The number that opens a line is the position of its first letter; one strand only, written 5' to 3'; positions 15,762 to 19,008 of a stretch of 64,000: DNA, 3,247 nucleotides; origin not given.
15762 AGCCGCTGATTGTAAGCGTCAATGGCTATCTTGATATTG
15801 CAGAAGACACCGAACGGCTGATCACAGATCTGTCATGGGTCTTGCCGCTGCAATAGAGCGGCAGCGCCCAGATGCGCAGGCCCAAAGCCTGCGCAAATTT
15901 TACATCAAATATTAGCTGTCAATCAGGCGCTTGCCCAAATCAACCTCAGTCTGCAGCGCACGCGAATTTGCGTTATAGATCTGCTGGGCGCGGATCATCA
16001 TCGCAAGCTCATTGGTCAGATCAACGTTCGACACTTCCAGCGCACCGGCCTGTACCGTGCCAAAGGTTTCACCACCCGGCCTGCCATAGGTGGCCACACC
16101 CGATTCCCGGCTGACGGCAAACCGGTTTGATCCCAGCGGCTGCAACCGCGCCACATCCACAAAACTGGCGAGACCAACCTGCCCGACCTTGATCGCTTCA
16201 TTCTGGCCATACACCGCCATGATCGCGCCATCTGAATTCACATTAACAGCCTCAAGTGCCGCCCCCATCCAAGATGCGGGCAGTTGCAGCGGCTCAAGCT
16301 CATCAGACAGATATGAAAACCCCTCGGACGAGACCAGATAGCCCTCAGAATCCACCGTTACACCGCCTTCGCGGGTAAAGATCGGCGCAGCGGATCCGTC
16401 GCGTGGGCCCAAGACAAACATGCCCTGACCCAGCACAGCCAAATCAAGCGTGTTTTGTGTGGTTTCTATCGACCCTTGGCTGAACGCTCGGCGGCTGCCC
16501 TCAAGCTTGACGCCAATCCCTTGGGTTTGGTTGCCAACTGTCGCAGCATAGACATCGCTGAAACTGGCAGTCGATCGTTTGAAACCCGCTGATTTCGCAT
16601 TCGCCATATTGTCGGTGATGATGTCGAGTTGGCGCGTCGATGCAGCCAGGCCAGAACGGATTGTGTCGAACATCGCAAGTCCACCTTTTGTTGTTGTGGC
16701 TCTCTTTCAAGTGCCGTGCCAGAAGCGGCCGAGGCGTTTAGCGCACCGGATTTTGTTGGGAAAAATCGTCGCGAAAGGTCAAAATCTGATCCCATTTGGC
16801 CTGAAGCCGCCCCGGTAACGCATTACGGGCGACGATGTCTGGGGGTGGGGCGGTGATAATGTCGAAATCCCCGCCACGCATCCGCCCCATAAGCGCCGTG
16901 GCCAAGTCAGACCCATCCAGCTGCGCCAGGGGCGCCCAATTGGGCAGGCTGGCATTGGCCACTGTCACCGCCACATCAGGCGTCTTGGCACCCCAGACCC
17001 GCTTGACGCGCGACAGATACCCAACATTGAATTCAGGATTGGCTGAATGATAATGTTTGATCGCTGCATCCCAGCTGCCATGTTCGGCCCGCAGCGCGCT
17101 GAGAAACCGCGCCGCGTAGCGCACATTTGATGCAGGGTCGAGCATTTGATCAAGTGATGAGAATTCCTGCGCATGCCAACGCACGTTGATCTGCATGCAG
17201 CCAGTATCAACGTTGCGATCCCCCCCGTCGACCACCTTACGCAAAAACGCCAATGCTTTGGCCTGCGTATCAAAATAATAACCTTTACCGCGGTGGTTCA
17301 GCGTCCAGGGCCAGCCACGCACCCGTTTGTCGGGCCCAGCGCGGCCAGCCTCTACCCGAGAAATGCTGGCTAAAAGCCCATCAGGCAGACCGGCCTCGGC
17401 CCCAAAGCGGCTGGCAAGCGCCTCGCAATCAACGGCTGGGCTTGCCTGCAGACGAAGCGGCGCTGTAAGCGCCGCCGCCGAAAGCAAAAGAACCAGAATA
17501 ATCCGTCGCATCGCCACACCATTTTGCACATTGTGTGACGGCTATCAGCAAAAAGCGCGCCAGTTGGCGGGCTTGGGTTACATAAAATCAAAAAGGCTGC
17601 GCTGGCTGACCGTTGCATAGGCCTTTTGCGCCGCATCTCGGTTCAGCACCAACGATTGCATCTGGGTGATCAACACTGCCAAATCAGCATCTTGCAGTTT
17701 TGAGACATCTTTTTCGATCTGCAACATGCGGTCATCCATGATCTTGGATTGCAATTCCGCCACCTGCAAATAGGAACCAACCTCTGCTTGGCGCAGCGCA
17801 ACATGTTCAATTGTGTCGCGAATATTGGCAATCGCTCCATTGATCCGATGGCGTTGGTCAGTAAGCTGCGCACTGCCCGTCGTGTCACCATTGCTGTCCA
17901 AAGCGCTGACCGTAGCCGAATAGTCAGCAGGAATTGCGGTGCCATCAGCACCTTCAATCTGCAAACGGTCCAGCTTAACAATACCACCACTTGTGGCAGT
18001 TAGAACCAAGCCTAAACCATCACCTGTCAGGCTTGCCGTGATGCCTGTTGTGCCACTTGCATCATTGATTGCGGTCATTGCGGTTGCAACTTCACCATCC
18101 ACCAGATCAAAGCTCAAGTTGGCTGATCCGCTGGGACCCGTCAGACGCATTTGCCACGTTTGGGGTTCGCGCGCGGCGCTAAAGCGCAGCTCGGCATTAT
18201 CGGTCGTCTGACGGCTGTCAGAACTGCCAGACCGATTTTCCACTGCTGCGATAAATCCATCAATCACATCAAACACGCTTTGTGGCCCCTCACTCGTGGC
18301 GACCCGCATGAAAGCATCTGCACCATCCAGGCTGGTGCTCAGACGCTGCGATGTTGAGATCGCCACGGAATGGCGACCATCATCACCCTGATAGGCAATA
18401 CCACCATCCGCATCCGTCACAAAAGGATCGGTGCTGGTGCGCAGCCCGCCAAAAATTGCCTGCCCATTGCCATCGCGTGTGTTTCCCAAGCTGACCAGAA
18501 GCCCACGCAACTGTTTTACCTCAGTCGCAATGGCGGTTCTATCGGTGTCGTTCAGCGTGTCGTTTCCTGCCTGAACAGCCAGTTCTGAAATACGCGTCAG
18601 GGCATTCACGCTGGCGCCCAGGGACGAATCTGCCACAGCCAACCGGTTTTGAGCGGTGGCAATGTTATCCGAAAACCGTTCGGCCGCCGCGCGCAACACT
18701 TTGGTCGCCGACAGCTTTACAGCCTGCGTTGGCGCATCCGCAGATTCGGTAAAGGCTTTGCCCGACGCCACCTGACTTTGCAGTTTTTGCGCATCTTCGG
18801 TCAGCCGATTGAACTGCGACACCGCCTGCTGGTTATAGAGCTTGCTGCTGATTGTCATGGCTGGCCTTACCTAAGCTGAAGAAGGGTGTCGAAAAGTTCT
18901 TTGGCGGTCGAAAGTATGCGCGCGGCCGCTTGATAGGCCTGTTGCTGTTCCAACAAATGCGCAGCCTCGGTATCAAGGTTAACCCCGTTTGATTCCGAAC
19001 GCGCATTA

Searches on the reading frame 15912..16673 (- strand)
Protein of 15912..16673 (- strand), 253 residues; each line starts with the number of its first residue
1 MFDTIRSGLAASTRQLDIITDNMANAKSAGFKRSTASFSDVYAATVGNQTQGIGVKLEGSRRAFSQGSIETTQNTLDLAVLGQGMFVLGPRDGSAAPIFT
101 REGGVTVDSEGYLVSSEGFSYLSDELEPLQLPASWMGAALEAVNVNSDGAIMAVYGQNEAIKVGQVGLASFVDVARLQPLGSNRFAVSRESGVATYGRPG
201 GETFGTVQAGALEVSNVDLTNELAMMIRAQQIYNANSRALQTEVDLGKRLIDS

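Call 19: search_protein_families(library=pfam, proteins=[window:15912-16673:-], max_evalue=0.001)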
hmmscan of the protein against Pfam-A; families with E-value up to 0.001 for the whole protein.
window:15912-16673:- (253 aa): 3 families
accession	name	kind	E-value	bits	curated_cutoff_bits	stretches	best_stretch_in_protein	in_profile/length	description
PF06429.18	Flg_bbr_C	-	4.7e-11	42.5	23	1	208-246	1-39/46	Flagellar basal body rod FlgEFG protein C-terminal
PF22692.1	LlgE_F_G_D1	-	7e-08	33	27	1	79-153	1-64/64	Flagellar hook protein FlgE/F/G D1 domain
PF00460.25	Flg_bb_rod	-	8.8e-05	22.8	20.7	1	4-32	3-31/31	Flagella basal body rod protein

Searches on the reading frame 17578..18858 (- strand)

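Call 5: search_protein_families(library=pfam, proteins=[window:17578-18858:-], max_evalue=0.01)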
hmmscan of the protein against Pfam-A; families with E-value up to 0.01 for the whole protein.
window:17578-18858:- (426 aa): 2 families
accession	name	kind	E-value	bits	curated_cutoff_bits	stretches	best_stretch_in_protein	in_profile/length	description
PF00669.25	Flagellin_N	-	1.2e-15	58.2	26.6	1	3-139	1-137/139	Bacterial flagellin N-terminal helical region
PF07196.18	Flagellin_IN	-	0.00076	20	22.7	1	260-289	26-54/55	Flagellin hook IN motif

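Call 6: search_protein_families(library=ncbifam, proteins=[window:17578-18858:-], max_evalue=0.01)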
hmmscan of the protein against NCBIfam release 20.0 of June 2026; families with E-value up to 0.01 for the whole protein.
window:17578-18858:- (426 aa): 15 families
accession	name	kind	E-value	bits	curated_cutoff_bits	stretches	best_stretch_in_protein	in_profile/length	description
TIGR02550.1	flagell_flgL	equivalog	2.3e-65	221.5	127.2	1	3-426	2-387/387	flagellar hook-associated protein FlgL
NF009361.0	PRK12717.1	equivalog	1.9e-43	148.8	407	2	1-187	1-187/524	flagellar hook-associated protein 3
NF005187.0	PRK06663.1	equivalog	2.5e-29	102.3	337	2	2-149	3-150/419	flagellar hook-associated protein 3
NF005980.0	PRK08073.1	equivalog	5.5e-28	98.1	291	2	1-170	1-165/287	flagellar hook-associated protein 3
NF009362.0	PRK12718.1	equivalog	8.1e-18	64.7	602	1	4-188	4-189/510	flagellar hook-associated protein FlgL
NF006265.0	PRK08412.1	equivalog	7.4e-13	47.5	749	1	5-184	6-179/827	flagellar hook-associated protein FlgL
NF011282.0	PRK14692.1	equivalog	2.6e-11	42.6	878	1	1-187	1-182/749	flagellar hook-associated protein FlgL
NF009448.0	PRK12806.1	equivalog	6.3e-08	31.8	531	1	54-349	60-363/475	flagellin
NF009445.0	PRK12803.1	equivalog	2.4e-06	27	450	1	24-118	24-118/335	flagellin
NF009444.0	PRK12802.1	equivalog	1.3e-05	24.9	332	1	30-209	32-209/282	flagellin domain-containing protein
NF009447.0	PRK12805.1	equivalog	0.0001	21.9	404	1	20-118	20-118/287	FliC/FljB family flagellin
NF006467.0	PRK08869.1-2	subfamily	0.00012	21.4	443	1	30-159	32-160/400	flagellin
NF009449.0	PRK12807.1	subfamily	0.0002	21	347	1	28-145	28-145/287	flagellin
NF038071.1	lat_flg_LafA_2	exception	0.00066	19.1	365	1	69-136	68-138/284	lateral flagellin LafA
NF006468.0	PRK08869.1-3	subfamily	0.0011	18.1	436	1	14-138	16-140/378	polar flagellin E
